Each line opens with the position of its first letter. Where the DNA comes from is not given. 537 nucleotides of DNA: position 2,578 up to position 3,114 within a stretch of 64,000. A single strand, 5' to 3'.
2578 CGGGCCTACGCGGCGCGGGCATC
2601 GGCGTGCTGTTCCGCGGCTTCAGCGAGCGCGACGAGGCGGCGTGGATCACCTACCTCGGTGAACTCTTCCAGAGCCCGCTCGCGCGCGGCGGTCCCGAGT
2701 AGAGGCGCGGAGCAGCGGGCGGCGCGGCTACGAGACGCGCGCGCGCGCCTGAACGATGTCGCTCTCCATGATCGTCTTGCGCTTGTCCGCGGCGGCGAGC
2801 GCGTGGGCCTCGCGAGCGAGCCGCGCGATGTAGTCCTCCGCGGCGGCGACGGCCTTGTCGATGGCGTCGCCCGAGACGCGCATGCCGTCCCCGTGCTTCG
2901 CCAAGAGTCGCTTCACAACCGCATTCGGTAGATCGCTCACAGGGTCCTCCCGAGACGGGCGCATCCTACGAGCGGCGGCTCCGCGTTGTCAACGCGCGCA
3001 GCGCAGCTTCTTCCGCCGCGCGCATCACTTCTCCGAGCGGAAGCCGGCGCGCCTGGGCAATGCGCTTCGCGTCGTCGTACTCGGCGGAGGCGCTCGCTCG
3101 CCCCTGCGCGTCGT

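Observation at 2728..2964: Bacterial histone-fold singlet gene 1 nt downstream of larC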

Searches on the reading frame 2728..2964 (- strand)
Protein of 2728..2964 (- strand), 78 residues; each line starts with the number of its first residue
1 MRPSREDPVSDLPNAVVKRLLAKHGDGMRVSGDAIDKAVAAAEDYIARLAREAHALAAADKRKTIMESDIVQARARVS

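Call 4: search_protein_families(library=pfam, proteins=[window:2728-2964:-], max_evalue=0.01)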
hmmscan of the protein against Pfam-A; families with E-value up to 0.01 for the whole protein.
window:2728-2964:- (78 aa): 3 families
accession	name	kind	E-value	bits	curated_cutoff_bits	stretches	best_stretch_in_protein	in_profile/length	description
PF00125.30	Histone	-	5.1e-11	43.3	26.4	1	16-74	61-119/122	Core histone H2A/H2B/H3/H4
PF00808.29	CBFD_NFYB_HMF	-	9.4e-11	42.3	21.4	1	12-73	3-64/65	Histone-like transcription factor (CBF/NF-Y) and archaeal histone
PF15511.12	CENP-T_C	-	8.7e-07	29.4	28.1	1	9-71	5-71/108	Centromere kinetochore component CENP-T histone fold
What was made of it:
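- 2728..2940 (-): Histone-fold CDS, 70 aa, GTG start at 2940-2938, stop TAG at 2730-2728. Pfam PF00125/PF00808 above cut-off (call 4).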

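Call 5: search_solved_structures(query=window:2731-2964:-, max_evalue=1, show_alignments=4)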
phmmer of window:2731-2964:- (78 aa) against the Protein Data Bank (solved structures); distinct sequences matched with E-value up to 1: 217 (the best 60 are shown).
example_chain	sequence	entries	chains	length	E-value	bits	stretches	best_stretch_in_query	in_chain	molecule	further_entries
9qv5_A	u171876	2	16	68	8.9e-05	26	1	12-73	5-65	Archaeal histone A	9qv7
9qv6_A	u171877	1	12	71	9.1e-05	26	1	11-73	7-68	Archaeal histone A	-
1f1e_A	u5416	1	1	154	0.0013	22.4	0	11-70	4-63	HISTONE FOLD PROTEIN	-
8bdk_A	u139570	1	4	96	0.0015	22.2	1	12-73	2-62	DNA-binding protein HmvA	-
2l5a_A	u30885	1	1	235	0.0033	21.1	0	28-74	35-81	Histone H3-like centromeric protein CSE4, Protein SCM3, Histone H4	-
8grq_D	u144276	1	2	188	0.0043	20.7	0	24-72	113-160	H2B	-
7ybf_A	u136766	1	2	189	0.0062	20.2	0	29-72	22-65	Histone H2B-alpha,Histone H2A-beta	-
1jfi_B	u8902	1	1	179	0.0078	19.9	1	8-74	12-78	Transcription Regulator NC2 beta chain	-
8com_B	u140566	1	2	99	0.01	19.6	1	14-74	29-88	Histone H4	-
9cvt_C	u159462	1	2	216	0.014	19.1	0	11-73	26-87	Histone doublet H4-H3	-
7cvo_A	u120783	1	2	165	0.015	19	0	11-76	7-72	Chimera of Nuclear transcription factor Y subunit C-4 and Zinc finger protein CONSTANS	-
7n8n_A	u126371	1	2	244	0.022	18.5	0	11-73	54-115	Histone H4-H3 doublet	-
7xay_E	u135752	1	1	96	0.023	18.5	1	7-76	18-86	Histone H4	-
6r0l_B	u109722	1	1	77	0.023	18.4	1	14-77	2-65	OsNF-YC7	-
6qld_b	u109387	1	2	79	0.025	18.3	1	15-76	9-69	Histone H4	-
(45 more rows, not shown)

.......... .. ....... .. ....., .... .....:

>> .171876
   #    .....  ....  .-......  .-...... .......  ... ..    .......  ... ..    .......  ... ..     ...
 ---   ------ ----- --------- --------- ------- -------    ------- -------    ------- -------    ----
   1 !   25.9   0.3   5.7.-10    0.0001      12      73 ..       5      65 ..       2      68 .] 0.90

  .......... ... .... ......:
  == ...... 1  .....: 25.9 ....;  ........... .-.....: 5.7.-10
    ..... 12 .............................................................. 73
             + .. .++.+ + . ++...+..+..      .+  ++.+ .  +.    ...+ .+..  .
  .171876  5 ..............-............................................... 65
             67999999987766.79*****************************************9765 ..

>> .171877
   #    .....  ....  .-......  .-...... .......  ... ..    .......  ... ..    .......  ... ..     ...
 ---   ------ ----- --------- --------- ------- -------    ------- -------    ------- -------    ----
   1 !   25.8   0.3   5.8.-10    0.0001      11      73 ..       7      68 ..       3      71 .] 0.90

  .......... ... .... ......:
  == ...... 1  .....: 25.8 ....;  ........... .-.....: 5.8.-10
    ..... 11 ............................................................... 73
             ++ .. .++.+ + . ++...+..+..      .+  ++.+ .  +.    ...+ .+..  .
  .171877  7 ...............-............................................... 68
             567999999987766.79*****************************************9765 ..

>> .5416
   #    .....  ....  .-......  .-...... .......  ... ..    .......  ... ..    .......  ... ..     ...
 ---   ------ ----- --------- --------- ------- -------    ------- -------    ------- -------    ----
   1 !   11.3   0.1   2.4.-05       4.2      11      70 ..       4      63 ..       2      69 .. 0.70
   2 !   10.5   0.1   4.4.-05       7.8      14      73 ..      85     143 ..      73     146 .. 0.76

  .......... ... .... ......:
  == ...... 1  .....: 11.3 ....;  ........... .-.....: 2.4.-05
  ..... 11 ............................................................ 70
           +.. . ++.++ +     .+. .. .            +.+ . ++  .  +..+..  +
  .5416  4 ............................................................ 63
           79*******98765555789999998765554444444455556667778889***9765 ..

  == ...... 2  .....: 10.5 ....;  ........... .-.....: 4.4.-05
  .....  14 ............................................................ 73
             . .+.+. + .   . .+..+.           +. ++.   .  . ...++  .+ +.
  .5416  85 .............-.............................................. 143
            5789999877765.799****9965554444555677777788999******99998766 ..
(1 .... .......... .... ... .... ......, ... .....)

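Call 6: find_homologous_proteins(query=window:2731-2964:-)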
Query window:2731-2964:- (78 aa): 485 proteins with E <= 0.001 among 485 candidates; the best 120 are listed.
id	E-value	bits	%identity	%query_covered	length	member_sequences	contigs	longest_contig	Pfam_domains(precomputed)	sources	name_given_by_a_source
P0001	1.1e-34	135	92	100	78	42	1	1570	PF00808.30,PF00125.31,PF15511.13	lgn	-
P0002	8.6e-34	132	95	94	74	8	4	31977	PF00808.30,PF00125.31,PF15511.13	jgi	jgi:histone H3/H4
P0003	6.8e-30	120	87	90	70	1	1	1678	PF00808.30,PF00125.31,PF15511.13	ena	-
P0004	1.3e-29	119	87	90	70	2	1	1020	PF00808.30,PF00125.31,PF15511.13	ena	-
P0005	9.4e-29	116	89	85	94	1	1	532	PF00808.30,PF00125.31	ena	-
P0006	1.0e-26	110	81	90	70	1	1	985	PF00808.30,PF00125.31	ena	-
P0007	1.3e-26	109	80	90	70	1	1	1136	PF00808.30,PF00125.31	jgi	jgi:histone H3/H4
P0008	1.5e-26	109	81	90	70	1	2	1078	PF00808.30,PF00125.31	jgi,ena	-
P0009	1.6e-26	109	80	90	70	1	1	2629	PF00808.30,PF00125.31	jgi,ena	-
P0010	1.7e-26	109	73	96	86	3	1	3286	PF00808.30,PF00125.31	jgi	-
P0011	2.1e-26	109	80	88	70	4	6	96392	PF00808.30,PF00125.31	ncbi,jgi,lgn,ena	jgi:histone H3/H4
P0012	2.1e-26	109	79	90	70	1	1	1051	PF00808.30,PF00125.31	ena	-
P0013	2.7e-26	108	76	92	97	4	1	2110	PF00808.30,PF00125.31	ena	-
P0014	3.1e-26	108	80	90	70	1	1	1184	PF00808.30,PF00125.31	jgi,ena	jgi:histone H3/H4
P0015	3.2e-26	108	80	88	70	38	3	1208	PF00808.30,PF00125.31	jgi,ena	-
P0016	5.1e-26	107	79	90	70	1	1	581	PF00808.30,PF00125.31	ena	-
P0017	5.4e-26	107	79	90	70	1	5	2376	PF00808.30,PF00125.31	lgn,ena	-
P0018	6.1e-26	107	79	90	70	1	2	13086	PF00808.30,PF00125.31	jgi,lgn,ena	-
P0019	6.8e-26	107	77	90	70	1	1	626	PF00808.30,PF00125.31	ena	-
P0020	7.2e-26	107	77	90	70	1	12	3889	PF00808.30,PF00125.31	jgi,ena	jgi:histone H3/H4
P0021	7.5e-26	107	79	90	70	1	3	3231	PF00808.30,PF00125.31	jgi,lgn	jgi:histone H3/H4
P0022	8.1e-26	107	79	90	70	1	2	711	PF00808.30,PF00125.31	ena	-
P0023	9.8e-26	106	72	96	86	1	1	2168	PF00808.30,PF00125.31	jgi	jgi:histone H3/H4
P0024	1.1e-25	106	77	90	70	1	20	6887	PF00808.30,PF00125.31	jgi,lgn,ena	jgi:histone H3/H4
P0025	1.1e-25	106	79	90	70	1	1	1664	PF00808.30,PF00125.31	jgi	jgi:histone H3/H4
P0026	1.2e-25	106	79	90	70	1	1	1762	PF00808.30,PF00125.31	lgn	-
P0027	1.2e-25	106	77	90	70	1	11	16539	PF00808.30,PF00125.31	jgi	jgi:histone H3/H4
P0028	1.5e-25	106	76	90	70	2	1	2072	PF00808.30,PF00125.31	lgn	-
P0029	1.6e-25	106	76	90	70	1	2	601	PF00808.30,PF00125.31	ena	-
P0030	1.8e-25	106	79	90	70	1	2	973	PF00808.30,PF00125.31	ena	-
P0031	1.8e-25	106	77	88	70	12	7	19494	PF00808.30,PF00125.31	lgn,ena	-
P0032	2.2e-25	105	76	90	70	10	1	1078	PF00808.30,PF00125.31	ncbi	-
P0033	2.3e-25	105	79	90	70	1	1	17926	PF00808.30,PF00125.31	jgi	jgi:histone H3/H4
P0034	2.6e-25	105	76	90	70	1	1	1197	PF00808.30,PF00125.31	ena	-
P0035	3.1e-25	105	77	90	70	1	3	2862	PF00808.30,PF00125.31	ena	-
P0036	3.5e-25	105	72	88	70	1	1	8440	PF00808.30,PF00125.31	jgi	jgi:histone H3/H4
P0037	4.0e-25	104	76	90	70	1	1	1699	PF00808.30,PF00125.31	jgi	jgi:histone H3/H4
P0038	4.4e-25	104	73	90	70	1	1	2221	PF00808.30,PF00125.31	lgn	-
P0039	5.1e-25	104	74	90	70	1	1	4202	PF00808.30,PF00125.31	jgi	jgi:histone H3/H4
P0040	5.4e-25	104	75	87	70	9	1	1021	PF00808.30,PF00125.31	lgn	-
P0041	5.7e-25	104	71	90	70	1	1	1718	PF00808.30,PF00125.31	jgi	jgi:histone H3/H4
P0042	6.0e-25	104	77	90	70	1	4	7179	PF00808.30,PF00125.31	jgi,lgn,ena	jgi:histone H3/H4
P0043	6.4e-25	104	76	90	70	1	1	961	PF00808.30,PF00125.31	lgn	-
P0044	7.0e-25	104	77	90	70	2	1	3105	PF00808.30,PF00125.31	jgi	jgi:histone H3/H4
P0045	7.4e-25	104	76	90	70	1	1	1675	PF00808.30,PF00125.31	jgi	jgi:histone H3/H4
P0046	7.7e-25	104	77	90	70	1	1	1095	PF00808.30,PF00125.31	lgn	-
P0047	7.9e-25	104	76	90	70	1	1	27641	PF00808.30,PF00125.31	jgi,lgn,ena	-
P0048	8.2e-25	104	76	87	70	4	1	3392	PF00808.30,PF00125.31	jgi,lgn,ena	-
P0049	1.0e-24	103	74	90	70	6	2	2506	PF00808.30,PF00125.31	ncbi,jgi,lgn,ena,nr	ncbi:MAG: histone-like protein [Myxococcota bacterium]|jgi:histone H3/H4|nr:histone-like protein [My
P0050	1.4e-24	103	76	90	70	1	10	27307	PF00808.30,PF00125.31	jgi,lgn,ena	jgi:histone H3/H4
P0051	1.5e-24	103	71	90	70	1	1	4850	PF00808.30,PF00125.31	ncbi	-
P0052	1.6e-24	103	74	90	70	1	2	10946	PF00808.30,PF00125.31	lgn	-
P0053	1.6e-24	103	74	90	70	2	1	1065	PF00808.30,PF00125.31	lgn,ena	-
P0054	1.6e-24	103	73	90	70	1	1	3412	PF00808.30,PF00125.31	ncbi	-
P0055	1.7e-24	103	73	90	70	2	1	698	PF00808.30,PF00125.31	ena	-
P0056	1.8e-24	102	75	88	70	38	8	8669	PF00808.30,PF00125.31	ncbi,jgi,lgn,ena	-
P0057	1.9e-24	102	71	90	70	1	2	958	PF00808.30,PF00125.31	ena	-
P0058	2.0e-24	102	77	90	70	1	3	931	PF00808.30,PF00125.31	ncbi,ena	-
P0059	2.0e-24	102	76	90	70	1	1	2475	PF00808.30,PF00125.31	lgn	-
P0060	2.1e-24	102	76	90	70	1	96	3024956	PF00808.30,PF00125.31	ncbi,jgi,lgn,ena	jgi:histone H3/H4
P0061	2.1e-24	102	72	88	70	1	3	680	PF00808.30,PF00125.31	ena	-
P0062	2.2e-24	102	73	90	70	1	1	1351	PF00808.30,PF00125.31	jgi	jgi:histone H3/H4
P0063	2.3e-24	102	73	90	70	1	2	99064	PF00808.30,PF00125.31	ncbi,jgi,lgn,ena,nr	ncbi:MAG: hypothetical protein GY937_10975 [bacterium]|jgi:histone H3/H4|nr:hypothetical protein [ba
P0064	2.5e-24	102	76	90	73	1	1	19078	PF00808.30,PF00125.31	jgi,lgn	-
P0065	2.6e-24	102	76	90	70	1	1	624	PF00808.30,PF00125.31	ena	-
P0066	2.7e-24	102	74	90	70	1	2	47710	PF00808.30,PF00125.31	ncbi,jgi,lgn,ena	jgi:histone H3/H4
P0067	2.8e-24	102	75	88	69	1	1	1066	PF00808.30,PF00125.31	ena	-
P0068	3.1e-24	102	76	90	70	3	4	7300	PF00808.30,PF00125.31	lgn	-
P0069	3.4e-24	102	73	90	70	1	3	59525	PF00808.30,PF00125.31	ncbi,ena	-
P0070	3.7e-24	101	76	90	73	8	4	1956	PF00808.30,PF00125.31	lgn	-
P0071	3.8e-24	101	73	90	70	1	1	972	PF00808.30,PF00125.31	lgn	-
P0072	4.2e-24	101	70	90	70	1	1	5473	PF00808.30,PF00125.31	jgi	jgi:histone H3/H4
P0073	4.2e-24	101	71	90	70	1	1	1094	PF00808.30,PF00125.31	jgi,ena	-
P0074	4.3e-24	101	74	90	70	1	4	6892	PF00808.30,PF00125.31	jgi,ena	jgi:histone H3/H4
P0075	4.4e-24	101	71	90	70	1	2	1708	PF00808.30,PF00125.31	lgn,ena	-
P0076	4.5e-24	101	74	90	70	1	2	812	PF00808.30,PF00125.31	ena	-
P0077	4.7e-24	101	74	90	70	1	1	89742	PF00808.30,PF00125.31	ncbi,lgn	-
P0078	4.8e-24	101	74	88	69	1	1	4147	PF00808.30,PF00125.31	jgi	jgi:histone H3/H4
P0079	4.9e-24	101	76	90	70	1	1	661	PF00808.30,PF00125.31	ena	-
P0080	5.2e-24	101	74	90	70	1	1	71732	PF00808.30,PF00125.31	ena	-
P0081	5.2e-24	101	73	90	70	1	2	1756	PF00808.30,PF00125.31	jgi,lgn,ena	jgi:histone H3/H4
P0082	5.2e-24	101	76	90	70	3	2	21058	PF00808.30,PF00125.31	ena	-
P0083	5.4e-24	101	73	90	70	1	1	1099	PF00808.30,PF00125.31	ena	-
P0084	5.6e-24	101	76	90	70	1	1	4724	PF00808.30,PF00125.31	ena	-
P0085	5.8e-24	101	73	90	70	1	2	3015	PF00808.30,PF00125.31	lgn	-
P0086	6.0e-24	101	72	91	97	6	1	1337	PF00808.30,PF00125.31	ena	-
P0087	6.1e-24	101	74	90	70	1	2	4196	PF00808.30,PF00125.31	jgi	jgi:histone H3/H4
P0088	6.2e-24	101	73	90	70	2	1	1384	PF00808.30,PF00125.31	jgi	-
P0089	6.3e-24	101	70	90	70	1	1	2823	PF00808.30,PF00125.31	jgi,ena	-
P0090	7.1e-24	101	70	90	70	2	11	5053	PF00808.30,PF00125.31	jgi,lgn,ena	jgi:histone H3/H4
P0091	7.3e-24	101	73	90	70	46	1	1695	PF00808.30,PF00125.31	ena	-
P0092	7.8e-24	100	71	90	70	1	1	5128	PF00808.30,PF00125.31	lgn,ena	-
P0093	7.9e-24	100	71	90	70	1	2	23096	PF00808.30,PF00125.31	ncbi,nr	ncbi:MAG: hypothetical protein GY723_21125 [bacterium]|nr:hypothetical protein [bacterium] MCP507088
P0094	8.6e-24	100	69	90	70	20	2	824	PF00808.30,PF00125.31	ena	-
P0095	9.5e-24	100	74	90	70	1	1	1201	PF00808.30,PF00125.31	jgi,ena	jgi:histone H3/H4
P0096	9.9e-24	100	71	90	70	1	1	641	PF00808.30,PF00125.31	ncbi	-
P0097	1.0e-23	100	71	90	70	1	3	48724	PF00808.30,PF00125.31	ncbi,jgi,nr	ncbi:MAG: NFYB/HAP3 family transcription factor subunit [Deltaproteobacteria bacterium]|nr:NFYB/HAP3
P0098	1.0e-23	100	70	90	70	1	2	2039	PF00808.30,PF00125.31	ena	-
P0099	1.1e-23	100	72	88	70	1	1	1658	PF00808.30,PF00125.31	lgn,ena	-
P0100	1.1e-23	100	73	90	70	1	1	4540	PF00808.30,PF00125.31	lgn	-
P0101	1.2e-23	100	71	90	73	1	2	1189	PF00808.30,PF00125.31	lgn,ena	-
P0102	1.2e-23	100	70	90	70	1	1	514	PF00808.30,PF00125.31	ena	-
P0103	1.3e-23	100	74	90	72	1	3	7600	PF00808.30,PF00125.31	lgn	-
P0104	1.3e-23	100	74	90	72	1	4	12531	PF00808.30,PF00125.31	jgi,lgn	jgi:histone H3/H4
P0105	1.3e-23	100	74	88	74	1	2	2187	PF00808.30,PF00125.31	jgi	jgi:histone H3/H4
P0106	1.3e-23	100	78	86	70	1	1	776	PF00808.30,PF00125.31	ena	-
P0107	1.4e-23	100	74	88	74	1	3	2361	PF00808.30,PF00125.31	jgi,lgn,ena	-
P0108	1.6e-23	99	76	90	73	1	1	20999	PF00808.30,PF00125.31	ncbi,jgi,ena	-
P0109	1.6e-23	99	71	90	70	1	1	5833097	PF00808.30,PF00125.31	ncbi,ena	-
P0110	1.7e-23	99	72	88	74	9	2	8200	PF00808.30,PF00125.31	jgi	jgi:histone H3/H4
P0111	1.7e-23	99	74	90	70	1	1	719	PF00808.30,PF00125.31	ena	-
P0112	1.7e-23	99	73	90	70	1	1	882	PF00808.30,PF00125.31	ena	-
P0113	1.8e-23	99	69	90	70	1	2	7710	PF00808.30,PF00125.31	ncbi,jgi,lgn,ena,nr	ncbi:MAG: hypothetical protein HKP27_10005 [Myxococcales bacterium]|jgi:histone H3/H4|nr:hypothetica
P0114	1.8e-23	99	73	90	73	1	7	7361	PF00808.30,PF00125.31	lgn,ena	-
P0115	1.8e-23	99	71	90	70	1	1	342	PF00808.30,PF00125.31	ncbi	-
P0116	1.9e-23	99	72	88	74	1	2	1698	PF00808.30,PF00125.31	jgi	jgi:histone H3/H4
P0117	2.0e-23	99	73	90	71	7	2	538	PF00808.30,PF00125.31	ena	-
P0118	2.1e-23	99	74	88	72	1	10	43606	PF00808.30,PF00125.31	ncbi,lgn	-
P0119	2.1e-23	99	73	90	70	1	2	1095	PF00808.30,PF00125.31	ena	-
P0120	2.1e-23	99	70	90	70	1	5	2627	PF00808.30,PF00125.31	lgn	-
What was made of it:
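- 2728..2940 (-): Most homologues are 70 aa (call 6).
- Checked: There are 485 homologues with E down to 1e-34 (call 6).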

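Call 13: find_encoding_contigs(protein=window:2731-2964:-, flank=10000, max_places=6)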
Protein window:2731-2964:- (78 aa): 1 contig read that carries it; 1 place shown.
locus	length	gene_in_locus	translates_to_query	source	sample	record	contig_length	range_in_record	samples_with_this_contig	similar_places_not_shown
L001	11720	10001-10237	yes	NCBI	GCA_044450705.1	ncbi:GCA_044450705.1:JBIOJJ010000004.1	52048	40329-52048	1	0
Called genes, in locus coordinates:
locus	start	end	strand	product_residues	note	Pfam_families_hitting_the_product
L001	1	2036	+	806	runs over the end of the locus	PF02190:LON_substr_bdg, PF00004:AAA, PF07728:AAA_5 (weak), PF22667:Lon_lid, PF05362:Lon_C, PF13541:ChlI (weak)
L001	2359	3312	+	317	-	PF00586:AIRS, PF02769:AIRS_C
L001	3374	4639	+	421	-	PF00015:MCPsignal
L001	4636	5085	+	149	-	PF01584:CheW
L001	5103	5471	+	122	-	PF00072:Response_reg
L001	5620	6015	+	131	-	PF01627:Hpt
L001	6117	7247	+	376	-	PF02895:H-kinase_dim (weak), PF02518:HATPase_c, PF01584:CheW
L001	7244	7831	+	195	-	PF04509:CheC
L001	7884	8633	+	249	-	PF00731:AIRC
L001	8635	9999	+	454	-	PF01969:Ni_insertion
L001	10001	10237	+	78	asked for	PF15511:CENP-T_C (weak), PF00808:CBFD_NFYB_HMF, PF00125:Histone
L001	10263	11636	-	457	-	PF00072:Response_reg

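Call 19: find_related_loci(query=A2, collection=genome_contigs, flank=6000)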
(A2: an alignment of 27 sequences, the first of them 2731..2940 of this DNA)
Query A2 (70 aa) in genome_contigs; peptide patterns used: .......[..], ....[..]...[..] (x = any residue, [..] = any of these).
140 stretches matched a pattern; 100 encode a relative of the query (tblastn E <= 1e-3); the best 80 are kept; 80 distinct loci.
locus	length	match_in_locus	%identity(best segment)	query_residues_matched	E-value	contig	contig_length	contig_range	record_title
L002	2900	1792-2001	97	1-70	2e-39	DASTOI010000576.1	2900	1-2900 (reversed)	MAG TPA_asm: Myxococcota bacterium isolate SMAG_U2166 k141_410867, whole genome shotgun sequence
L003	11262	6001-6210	96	1-70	8e-39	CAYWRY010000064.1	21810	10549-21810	MAG TPA_asm: uncultured Spirochaetales bacterium isolate binchicken_co107_401 genome assembly, contig: NODE_5979_length_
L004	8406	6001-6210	96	1-70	1e-38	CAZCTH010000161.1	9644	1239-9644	MAG TPA_asm: uncultured Spirochaetales bacterium isolate binchicken_co199_92 genome assembly, contig: NODE_5009_length_9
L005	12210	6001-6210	90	1-70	3e-36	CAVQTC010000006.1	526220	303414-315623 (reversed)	MAG: uncultured delta proteobacterium isolate MFD10007.bin.2.207 genome assembly, contig: contig_30054, whole genome sho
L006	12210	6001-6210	79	1-70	2e-32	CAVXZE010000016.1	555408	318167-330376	MAG: uncultured delta proteobacterium isolate MFD09779.bin.1.97 genome assembly, contig: contig_39929, whole genome shot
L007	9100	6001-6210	77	1-70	1e-31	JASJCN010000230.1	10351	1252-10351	MAG: Myxococcota bacterium isolate MO_167.B22 MO_167.c_6441, whole genome shotgun sequence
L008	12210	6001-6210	79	1-70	5e-32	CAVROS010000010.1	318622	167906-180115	MAG: uncultured delta proteobacterium isolate MFD03804.bin.2.110 genome assembly, contig: contig_25418, whole genome sho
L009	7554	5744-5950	80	1-69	2e-31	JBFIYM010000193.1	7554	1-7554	MAG: Myxococcota bacterium isolate Mix_sand14.2021.12.G.35 k141_1816896_length_7554_cov_10.0000, whole genome shotgun se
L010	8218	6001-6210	77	1-70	4e-31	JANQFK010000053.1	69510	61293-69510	MAG: Myxococcota bacterium isolate PL23a_bin.83 k99_3705118, whole genome shotgun sequence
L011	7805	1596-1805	91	1-70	5e-31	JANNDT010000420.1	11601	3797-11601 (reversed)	MAG: Deltaproteobacteria bacterium isolate OTE_75_metabat_549 OTE_75_k141_3591370, whole genome shotgun sequence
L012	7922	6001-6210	77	1-70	3e-31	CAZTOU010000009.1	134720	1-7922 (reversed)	MAG TPA_asm: uncultured Spirochaetales bacterium isolate binchicken_co142_37 genome assembly, contig: NODE_179_length_13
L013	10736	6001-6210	90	1-70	1e-30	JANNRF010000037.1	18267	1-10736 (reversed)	MAG: Deltaproteobacteria bacterium isolate SOY_31_metabat_371 SOY_31_k141_2051075, whole genome shotgun sequence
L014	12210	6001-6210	74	1-70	1e-30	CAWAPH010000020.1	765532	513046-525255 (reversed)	MAG: uncultured delta proteobacterium isolate MFD03804.bin.2.13 genome assembly, contig: contig_4760, whole genome shotg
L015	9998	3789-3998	74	1-70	1e-30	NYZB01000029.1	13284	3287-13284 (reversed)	MAG: Deltaproteobacteria bacterium isolate ARS66 MHASMcontig_389184, whole genome shotgun sequence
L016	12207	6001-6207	78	1-69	1e-30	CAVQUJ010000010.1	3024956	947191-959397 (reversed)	MAG: uncultured delta proteobacterium isolate MFD10007.bin.2.102 genome assembly, contig: contig_9106, whole genome shot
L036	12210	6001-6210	71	1-70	7e-29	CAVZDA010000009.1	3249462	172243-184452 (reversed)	MAG: uncultured delta proteobacterium isolate MFD00822.bin.2.186 genome assembly, contig: contig_47502, whole genome sho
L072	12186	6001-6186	68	1-62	1e-23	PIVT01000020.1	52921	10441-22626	MAG: Proteobacteria bacterium isolate Glo_12 GloG15_CONTIG550, whole genome shotgun sequence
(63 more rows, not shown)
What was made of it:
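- They include chromosomes of 5.8 and 4.5 Mb and contigs above 3 Mb (call 19).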

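Call 24: search_solved_structures(query=A2, max_evalue=1, show_alignments=0)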
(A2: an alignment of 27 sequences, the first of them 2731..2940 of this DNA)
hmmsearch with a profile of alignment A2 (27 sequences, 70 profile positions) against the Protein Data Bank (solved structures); distinct sequences matched with E-value up to 1: 449 (the best 60 are shown).
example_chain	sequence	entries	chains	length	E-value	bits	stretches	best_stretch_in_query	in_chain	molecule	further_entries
2l5a_A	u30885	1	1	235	7.6e-06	28.8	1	17-66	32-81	Histone H3-like centromeric protein CSE4, Protein SCM3, Histone H4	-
8grq_D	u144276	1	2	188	1.3e-05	28.1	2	23-65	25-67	H2B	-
4zbj_B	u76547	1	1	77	1.8e-05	27.7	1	12-66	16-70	Histone H3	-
8hqy_A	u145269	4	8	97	1.8e-05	27.7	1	13-66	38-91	Histone H3 | Histone H3.2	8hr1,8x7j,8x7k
8grq_A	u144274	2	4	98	1.8e-05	27.6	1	13-66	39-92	Histone H3 | Histone H3.2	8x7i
8bdk_A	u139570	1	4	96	2.4e-05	27.2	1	4-65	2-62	DNA-binding protein HmvA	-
8kcb_F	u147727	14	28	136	2.6e-05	27.1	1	14-66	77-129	Histone H3.1 | Histone H3.2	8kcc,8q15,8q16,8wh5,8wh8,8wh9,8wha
8j90_A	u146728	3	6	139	2.6e-05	27.1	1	14-66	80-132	Histone H3.1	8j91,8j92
9mys_P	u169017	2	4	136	2.7e-05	27.1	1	14-66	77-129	Histone H3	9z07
5bnv_A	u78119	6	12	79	2.7e-05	27.1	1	12-66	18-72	Histone H3.3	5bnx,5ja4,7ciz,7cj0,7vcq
4eo5_B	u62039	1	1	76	2.8e-05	27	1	12-66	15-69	Histone H3.2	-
2hue_B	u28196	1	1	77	2.9e-05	27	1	12-66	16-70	Histone H3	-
9ipu_A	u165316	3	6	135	3.5e-05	26.7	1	14-66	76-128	Histone H3.2 | Histone H3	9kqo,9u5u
8ux1_A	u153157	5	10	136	3.5e-05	26.7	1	14-66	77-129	Histone H3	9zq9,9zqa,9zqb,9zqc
9f0o_A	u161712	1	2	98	4e-05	26.6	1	13-66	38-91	Histone H3.2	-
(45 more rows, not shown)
